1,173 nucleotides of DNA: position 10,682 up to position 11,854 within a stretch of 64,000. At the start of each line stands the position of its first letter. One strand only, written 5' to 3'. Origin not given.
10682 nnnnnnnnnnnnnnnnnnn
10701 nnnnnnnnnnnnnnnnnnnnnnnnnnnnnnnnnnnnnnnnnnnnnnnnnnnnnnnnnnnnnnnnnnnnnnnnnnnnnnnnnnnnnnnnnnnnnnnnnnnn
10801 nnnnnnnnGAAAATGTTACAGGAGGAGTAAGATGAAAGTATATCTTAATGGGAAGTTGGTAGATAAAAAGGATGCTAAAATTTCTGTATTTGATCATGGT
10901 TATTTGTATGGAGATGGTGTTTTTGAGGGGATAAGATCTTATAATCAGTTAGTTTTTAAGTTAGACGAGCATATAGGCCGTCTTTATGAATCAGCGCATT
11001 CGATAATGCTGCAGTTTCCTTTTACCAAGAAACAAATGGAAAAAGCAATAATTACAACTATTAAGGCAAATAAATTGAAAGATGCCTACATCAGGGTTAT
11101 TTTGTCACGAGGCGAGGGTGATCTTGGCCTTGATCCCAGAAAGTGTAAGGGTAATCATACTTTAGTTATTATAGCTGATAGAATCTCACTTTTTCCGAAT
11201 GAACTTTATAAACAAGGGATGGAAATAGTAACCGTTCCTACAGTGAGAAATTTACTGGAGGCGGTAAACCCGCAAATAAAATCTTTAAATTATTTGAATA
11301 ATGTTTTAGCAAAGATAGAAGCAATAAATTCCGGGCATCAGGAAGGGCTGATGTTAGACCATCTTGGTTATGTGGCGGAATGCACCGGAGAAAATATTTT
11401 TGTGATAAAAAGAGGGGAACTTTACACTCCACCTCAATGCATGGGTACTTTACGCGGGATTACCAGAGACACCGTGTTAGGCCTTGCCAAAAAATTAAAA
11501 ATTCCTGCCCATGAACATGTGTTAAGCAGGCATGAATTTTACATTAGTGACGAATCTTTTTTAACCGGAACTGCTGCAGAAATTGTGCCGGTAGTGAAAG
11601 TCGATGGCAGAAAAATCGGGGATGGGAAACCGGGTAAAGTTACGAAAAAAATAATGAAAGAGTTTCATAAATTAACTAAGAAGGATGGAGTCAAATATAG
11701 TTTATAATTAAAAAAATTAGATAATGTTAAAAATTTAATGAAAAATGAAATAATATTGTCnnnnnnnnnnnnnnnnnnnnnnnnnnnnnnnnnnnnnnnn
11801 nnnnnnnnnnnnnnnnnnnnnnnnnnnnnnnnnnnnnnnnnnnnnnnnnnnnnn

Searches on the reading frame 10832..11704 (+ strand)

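Call 6: search_protein_families(library=pfam, proteins=[window:10832-11704:+], max_evalue=0.00001)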
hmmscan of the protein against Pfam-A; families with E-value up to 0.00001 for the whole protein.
window:10832-11704:+ (291 aa): 1 family
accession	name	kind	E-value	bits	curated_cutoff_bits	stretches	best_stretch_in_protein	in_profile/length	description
PF01063.24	Aminotran_4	-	1.4e-52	179.2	28.5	1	29-257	1-223/223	Amino-transferase class IV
